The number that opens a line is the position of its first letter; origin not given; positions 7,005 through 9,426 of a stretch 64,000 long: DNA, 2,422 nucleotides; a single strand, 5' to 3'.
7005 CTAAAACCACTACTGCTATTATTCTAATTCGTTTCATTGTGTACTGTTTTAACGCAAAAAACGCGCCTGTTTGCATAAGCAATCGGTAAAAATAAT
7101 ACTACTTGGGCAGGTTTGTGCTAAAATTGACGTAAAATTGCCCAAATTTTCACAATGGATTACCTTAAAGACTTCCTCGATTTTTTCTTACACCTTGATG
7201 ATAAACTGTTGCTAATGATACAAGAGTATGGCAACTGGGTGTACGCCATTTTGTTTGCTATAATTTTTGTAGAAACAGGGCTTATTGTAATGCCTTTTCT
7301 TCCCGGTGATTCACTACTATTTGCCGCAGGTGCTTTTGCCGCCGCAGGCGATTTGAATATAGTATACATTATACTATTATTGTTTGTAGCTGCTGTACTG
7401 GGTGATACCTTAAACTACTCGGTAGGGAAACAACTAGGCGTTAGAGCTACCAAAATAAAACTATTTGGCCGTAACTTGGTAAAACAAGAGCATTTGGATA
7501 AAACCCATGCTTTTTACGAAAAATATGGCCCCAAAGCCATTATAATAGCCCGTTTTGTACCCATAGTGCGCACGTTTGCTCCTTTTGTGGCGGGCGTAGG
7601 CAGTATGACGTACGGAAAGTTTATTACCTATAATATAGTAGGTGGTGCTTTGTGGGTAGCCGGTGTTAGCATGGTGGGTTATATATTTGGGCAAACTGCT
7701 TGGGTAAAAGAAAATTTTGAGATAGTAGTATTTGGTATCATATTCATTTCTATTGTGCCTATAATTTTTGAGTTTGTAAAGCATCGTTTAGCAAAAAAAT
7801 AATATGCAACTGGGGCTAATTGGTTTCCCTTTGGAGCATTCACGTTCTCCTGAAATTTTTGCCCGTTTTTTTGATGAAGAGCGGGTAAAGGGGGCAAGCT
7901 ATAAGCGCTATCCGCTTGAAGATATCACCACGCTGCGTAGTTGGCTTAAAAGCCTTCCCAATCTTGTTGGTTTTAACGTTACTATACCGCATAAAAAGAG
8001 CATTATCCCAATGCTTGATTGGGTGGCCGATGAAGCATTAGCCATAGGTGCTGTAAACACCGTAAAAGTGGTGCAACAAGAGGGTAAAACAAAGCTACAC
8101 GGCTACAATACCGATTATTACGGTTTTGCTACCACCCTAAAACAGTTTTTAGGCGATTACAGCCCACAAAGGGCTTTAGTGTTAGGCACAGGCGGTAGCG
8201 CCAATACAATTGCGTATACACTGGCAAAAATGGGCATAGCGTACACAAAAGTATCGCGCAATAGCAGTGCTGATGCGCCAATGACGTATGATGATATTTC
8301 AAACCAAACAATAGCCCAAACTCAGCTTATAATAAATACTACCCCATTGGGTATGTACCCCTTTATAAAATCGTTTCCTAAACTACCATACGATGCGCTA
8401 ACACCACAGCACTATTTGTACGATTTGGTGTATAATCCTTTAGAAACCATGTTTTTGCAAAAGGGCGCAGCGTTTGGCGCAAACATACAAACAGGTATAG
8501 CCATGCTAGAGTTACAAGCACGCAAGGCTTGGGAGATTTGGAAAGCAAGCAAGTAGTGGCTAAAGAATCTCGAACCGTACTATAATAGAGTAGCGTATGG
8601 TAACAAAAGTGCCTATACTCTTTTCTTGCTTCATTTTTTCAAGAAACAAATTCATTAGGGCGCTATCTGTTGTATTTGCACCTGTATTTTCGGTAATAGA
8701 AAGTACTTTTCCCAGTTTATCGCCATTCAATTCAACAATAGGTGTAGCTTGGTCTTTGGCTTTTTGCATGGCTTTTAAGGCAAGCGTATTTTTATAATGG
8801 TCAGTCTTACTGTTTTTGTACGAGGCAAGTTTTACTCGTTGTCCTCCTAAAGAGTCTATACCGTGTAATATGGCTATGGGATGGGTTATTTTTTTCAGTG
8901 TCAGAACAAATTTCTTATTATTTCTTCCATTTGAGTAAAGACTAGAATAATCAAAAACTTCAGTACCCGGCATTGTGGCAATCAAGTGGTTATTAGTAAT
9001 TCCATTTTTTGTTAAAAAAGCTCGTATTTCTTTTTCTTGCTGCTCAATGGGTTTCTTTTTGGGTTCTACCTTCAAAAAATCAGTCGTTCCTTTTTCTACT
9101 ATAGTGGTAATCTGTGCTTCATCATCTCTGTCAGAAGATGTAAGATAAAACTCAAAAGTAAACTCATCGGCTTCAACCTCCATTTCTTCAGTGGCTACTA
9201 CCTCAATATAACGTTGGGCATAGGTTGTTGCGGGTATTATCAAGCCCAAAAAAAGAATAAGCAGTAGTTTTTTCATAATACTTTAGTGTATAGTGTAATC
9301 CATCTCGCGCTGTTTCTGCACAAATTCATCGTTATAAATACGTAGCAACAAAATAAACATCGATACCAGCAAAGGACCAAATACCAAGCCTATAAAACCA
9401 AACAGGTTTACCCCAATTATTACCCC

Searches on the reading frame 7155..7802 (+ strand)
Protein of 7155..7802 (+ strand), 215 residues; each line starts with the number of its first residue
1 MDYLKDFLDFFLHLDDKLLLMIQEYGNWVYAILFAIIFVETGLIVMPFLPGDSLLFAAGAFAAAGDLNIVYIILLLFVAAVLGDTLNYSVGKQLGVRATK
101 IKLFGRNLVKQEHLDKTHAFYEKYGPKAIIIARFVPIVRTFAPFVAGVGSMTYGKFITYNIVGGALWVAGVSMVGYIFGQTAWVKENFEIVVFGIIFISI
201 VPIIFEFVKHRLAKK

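Call 44: search_protein_families(library=pfam, proteins=[window:7155-7802:+], max_evalue=0.001)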
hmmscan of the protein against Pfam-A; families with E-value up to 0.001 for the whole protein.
window:7155-7802:+ (215 aa): 1 family
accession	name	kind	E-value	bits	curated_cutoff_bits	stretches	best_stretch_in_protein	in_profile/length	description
PF09335.16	VTT_dom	-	1.1e-20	74.7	33.9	1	49-176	1-122/123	VTT domain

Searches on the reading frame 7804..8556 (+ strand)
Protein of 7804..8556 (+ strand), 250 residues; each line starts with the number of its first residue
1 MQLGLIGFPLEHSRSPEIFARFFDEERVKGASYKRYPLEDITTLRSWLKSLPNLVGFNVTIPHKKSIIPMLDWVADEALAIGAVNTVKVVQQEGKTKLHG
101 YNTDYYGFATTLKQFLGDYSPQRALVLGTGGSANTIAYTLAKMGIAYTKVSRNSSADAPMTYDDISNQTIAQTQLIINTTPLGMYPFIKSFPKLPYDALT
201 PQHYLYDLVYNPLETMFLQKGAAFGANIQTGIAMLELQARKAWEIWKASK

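Call 44: search_protein_families(library=pfam, proteins=[window:7804-8556:+], max_evalue=0.001)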
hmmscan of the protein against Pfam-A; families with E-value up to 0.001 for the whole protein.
window:7804-8556:+ (250 aa): 1 family
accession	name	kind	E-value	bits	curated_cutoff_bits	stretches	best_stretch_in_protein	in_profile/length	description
PF08501.16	Shikimate_dh_N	-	1.9e-19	70.1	27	1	5-87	1-83/83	Shikimate dehydrogenase substrate binding domain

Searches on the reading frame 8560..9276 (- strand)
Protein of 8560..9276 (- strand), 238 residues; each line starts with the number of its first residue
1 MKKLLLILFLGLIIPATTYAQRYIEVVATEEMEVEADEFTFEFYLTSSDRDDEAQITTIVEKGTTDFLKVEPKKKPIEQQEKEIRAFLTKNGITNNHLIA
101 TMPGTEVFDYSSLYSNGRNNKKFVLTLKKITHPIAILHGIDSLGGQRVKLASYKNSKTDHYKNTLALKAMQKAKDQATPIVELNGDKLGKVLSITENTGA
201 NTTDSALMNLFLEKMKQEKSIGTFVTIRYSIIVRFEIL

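Call 44: search_protein_families(library=pfam, proteins=[window:8560-9276:-], max_evalue=0.001)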
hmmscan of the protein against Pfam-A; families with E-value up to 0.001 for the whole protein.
window:8560-9276:- (238 aa): 1 family
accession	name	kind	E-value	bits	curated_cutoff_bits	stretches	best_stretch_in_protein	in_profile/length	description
PF04402.19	SIMPL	-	6.4e-10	40.1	25.2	1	24-201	1-165/205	Protein of unknown function (DUF541)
